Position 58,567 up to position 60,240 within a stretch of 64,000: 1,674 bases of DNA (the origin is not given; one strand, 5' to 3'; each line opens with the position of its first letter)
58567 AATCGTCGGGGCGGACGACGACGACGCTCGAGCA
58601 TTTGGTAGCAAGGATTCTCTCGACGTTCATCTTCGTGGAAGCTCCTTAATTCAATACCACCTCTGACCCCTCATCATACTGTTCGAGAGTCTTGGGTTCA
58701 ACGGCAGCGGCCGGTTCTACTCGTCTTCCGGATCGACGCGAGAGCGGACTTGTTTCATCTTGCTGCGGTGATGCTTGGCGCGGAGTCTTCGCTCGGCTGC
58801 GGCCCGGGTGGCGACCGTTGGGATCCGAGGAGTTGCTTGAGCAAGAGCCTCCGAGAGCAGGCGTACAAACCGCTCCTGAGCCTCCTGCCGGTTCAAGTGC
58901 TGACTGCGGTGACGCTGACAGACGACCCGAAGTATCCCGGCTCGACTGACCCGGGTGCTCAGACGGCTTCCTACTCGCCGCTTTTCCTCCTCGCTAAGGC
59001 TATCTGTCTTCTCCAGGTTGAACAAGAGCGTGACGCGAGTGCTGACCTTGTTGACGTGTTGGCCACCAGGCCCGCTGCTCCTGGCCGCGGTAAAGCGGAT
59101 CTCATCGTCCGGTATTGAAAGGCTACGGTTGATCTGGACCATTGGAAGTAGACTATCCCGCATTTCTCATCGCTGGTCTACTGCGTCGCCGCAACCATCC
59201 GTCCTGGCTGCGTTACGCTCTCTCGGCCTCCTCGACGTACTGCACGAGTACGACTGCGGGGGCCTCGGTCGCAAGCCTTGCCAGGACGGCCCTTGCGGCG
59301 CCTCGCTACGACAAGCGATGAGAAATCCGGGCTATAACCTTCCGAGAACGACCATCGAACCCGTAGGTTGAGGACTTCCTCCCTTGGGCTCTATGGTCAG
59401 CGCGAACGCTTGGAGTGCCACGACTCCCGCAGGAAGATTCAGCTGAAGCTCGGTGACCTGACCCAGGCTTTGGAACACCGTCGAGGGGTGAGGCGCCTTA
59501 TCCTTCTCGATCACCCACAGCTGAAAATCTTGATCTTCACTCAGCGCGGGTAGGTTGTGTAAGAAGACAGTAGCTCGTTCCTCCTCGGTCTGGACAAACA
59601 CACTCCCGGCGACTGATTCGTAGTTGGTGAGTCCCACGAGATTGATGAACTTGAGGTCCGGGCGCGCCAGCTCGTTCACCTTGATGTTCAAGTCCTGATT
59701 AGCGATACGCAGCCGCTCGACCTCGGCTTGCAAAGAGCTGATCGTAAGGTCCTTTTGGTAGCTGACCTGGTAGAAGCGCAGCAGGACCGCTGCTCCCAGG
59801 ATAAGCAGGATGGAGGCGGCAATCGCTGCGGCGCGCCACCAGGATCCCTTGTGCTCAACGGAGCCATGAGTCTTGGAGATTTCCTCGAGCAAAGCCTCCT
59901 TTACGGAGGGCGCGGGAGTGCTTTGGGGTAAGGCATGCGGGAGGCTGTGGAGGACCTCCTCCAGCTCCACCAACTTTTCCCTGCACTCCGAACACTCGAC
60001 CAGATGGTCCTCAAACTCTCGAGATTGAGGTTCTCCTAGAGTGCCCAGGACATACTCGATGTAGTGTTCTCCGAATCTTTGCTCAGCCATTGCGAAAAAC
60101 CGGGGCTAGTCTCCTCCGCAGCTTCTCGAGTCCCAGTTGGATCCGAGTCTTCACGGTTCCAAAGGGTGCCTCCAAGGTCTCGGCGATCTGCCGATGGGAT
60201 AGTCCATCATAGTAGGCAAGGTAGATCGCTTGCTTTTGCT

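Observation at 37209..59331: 175-bp MITE-like element present twice in direct orientation (37209-37383 and 59157-59331)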

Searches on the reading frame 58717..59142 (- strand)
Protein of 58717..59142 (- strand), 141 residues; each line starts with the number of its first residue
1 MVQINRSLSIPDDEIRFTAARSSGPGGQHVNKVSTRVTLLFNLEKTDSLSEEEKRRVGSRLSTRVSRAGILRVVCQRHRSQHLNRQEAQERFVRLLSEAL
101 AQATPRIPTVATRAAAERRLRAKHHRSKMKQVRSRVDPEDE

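Call 30: search_protein_families(library=pfam, proteins=[window:58720-59142:-], max_evalue=0.01)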
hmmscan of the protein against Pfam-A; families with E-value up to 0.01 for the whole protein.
window:58720-59142:- (141 aa): 1 family
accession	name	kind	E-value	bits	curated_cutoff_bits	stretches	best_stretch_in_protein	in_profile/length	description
PF00472.26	RF-1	-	2.7e-21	76.1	35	1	7-133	4-116/116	RF-1 domain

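Call 64: find_encoding_contigs(protein=window:58717-59142:-, flank=1500, max_places=10)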
Protein window:58717-59142:- (141 aa): 5 contigs read that carry it; 1 place shown.
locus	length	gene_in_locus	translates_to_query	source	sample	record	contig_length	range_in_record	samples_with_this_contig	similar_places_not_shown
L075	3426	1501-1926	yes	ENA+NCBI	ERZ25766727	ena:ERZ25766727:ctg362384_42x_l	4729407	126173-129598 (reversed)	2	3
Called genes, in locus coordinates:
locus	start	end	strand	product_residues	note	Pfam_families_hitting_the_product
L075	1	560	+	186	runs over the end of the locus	PF04542:Sigma70_r2, PF08281:Sigma70_r4_2, PF04545:Sigma70_r4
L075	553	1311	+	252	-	PF10099:RskA_C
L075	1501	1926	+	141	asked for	PF00472:RF-1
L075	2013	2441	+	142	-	PF00571:CBS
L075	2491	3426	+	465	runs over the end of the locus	PF07992:Pyr_redox_2, PF13450:NAD_binding_8 (faint)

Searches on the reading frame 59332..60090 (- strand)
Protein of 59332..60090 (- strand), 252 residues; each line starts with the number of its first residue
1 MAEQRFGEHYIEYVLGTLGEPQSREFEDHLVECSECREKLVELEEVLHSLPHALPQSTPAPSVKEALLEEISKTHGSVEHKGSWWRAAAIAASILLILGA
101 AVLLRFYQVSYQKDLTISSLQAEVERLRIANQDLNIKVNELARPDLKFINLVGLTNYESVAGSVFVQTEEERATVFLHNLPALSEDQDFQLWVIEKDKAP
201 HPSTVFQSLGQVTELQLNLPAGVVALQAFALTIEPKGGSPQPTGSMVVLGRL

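Call 30: search_protein_families(library=pfam, proteins=[window:59335-60090:-], max_evalue=0.01)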
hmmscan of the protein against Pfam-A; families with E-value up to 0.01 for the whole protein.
window:59335-60090:- (252 aa): 3 families
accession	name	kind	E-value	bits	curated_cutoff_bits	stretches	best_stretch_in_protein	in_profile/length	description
PF10099.14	RskA_C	-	8.8e-21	75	29.4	1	87-244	2-133/135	Anti-sigma-K factor rskA, C-terminal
PF13490.11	zf-HC2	-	2.3e-05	24.8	22.2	1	12-37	10-35/35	Putative zinc-finger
PF11859.13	DUF3379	-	0.00035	20.4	33.2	1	22-136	17-131/232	Protein of unknown function (DUF3379)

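Call 60: find_encoding_contigs(protein=window:59332-60090:-, flank=3000, max_places=10)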
Protein window:59332-60090:- (252 aa): 6 contigs read that carry it; 2 places shown.
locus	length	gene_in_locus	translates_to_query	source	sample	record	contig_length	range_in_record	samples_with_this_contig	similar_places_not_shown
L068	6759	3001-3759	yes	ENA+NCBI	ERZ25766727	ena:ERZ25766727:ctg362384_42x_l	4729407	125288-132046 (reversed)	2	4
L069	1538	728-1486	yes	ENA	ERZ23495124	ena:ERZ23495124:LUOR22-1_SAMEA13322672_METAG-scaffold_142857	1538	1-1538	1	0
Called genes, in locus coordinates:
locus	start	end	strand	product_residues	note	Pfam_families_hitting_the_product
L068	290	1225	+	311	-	PF04909:Amidohydro_2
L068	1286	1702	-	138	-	PF01042:Ribonuc_L-PSP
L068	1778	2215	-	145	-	PF13279:4HBT_2, PF03061:4HBT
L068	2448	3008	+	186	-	PF04542:Sigma70_r2, PF08281:Sigma70_r4_2, PF04545:Sigma70_r4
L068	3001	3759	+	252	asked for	PF10099:RskA_C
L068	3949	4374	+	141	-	PF00472:RF-1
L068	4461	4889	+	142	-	PF00571:CBS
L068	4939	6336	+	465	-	PF07992:Pyr_redox_2, PF13450:NAD_binding_8 (faint)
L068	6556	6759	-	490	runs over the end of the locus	PF07394:DUF1501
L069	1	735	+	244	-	?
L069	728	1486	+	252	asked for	PF10099:RskA_C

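Call 66: find_homologous_proteins(query=window:59335-60090:-, max_evalue=1e-20)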
Query window:59335-60090:- (252 aa): 7 proteins with E <= 1e-20 among 2458 candidates.
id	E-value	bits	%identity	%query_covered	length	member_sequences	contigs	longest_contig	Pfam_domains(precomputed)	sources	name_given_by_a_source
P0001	4.8e-160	549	100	100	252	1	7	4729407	PF10099.15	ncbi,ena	-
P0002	1.4e-159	547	100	100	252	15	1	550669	PF13490.12,PF10099.15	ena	-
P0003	1.6e-142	491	88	100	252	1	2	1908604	PF10099.15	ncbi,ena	-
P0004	9.9e-141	485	86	100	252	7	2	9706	PF10099.15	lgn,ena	-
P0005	6.2e-67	244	47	100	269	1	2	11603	PF13490.12,PF10099.15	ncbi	-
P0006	7.2e-67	244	47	100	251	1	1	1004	PF10099.15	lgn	-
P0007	5.9e-66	241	47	100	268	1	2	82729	PF13490.12,PF10099.15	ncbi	-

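Call 67: find_encoding_contigs(protein=P0003, flank=2500, max_places=4)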
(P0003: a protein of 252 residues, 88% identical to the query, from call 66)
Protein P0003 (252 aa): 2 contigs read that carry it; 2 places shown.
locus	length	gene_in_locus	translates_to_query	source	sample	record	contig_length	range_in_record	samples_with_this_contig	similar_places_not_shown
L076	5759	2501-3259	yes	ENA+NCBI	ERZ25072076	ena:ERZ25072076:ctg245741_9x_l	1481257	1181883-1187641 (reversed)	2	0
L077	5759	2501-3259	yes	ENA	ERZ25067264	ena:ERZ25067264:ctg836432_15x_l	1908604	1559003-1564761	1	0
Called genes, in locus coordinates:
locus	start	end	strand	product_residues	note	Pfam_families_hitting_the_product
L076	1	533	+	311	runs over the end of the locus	-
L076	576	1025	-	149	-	PF01042:Ribonuc_L-PSP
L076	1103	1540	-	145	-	PF13279:4HBT_2, PF03061:4HBT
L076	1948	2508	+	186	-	PF04542:Sigma70_r2, PF08281:Sigma70_r4_2, PF04545:Sigma70_r4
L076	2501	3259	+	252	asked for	PF10099:RskA_C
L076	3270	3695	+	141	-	PF00472:RF-1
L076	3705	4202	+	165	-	PF00571:CBS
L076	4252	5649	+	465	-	PF07992:Pyr_redox_2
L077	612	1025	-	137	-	PF01042:Ribonuc_L-PSP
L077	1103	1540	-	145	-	PF13279:4HBT_2, PF03061:4HBT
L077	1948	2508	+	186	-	PF04542:Sigma70_r2, PF08281:Sigma70_r4_2, PF04545:Sigma70_r4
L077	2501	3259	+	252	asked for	PF10099:RskA_C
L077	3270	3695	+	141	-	PF00472:RF-1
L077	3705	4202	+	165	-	PF00571:CBS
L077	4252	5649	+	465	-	PF07992:Pyr_redox_2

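Call 68: find_encoding_contigs(protein=P0004, flank=2500, max_places=4)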
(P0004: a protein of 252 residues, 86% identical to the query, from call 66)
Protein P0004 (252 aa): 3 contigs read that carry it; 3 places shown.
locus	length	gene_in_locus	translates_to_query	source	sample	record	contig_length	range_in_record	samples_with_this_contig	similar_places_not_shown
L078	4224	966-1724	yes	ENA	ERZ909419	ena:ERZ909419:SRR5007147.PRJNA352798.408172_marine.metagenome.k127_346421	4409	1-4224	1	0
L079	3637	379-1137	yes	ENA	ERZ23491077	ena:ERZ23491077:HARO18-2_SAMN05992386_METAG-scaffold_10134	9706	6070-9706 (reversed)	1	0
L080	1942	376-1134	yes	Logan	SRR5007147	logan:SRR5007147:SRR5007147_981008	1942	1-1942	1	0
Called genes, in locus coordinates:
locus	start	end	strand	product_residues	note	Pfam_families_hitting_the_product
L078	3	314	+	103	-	?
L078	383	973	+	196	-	PF04542:Sigma70_r2, PF08281:Sigma70_r4_2, PF04545:Sigma70_r4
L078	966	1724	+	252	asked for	PF10099:RskA_C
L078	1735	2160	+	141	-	PF00472:RF-1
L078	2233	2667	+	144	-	PF00571:CBS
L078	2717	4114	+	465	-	PF07992:Pyr_redox_2, PF13450:NAD_binding_8 (weak)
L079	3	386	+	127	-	?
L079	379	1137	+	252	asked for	PF10099:RskA_C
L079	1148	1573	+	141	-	PF00472:RF-1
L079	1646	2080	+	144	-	PF00571:CBS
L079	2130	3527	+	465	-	PF07992:Pyr_redox_2, PF13450:NAD_binding_8 (weak)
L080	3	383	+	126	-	?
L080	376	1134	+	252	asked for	PF10099:RskA_C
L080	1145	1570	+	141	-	PF00472:RF-1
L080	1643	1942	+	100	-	?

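Call 69: find_encoding_contigs(protein=P0007, flank=2500, max_places=3)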
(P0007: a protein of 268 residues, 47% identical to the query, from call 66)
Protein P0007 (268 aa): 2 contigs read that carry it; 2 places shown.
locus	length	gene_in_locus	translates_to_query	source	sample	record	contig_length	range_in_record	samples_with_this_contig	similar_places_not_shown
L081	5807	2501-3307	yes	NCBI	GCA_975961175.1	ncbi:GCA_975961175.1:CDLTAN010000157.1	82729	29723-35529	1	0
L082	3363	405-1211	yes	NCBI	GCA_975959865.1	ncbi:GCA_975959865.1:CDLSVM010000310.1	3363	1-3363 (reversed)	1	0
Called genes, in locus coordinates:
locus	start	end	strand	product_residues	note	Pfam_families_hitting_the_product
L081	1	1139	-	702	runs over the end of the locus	PF02225:PA (weak), PF04389:Peptidase_M28, PF04253:TFR_dimer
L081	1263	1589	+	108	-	-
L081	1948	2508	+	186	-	PF07638:Sigma70_ECF (weak), PF04542:Sigma70_r2, PF08281:Sigma70_r4_2, PF04545:Sigma70_r4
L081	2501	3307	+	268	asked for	PF13490:zf-HC2 (weak), PF10099:RskA_C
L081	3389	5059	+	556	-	PF07969:Amidohydro_3, PF01979:Amidohydro_1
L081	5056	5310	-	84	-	-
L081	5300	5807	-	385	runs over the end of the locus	PF02417:Chromate_transp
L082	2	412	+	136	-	?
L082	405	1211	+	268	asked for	PF13490:zf-HC2 (weak), PF10099:RskA_C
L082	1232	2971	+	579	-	PF07969:Amidohydro_3, PF01979:Amidohydro_1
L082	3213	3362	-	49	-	?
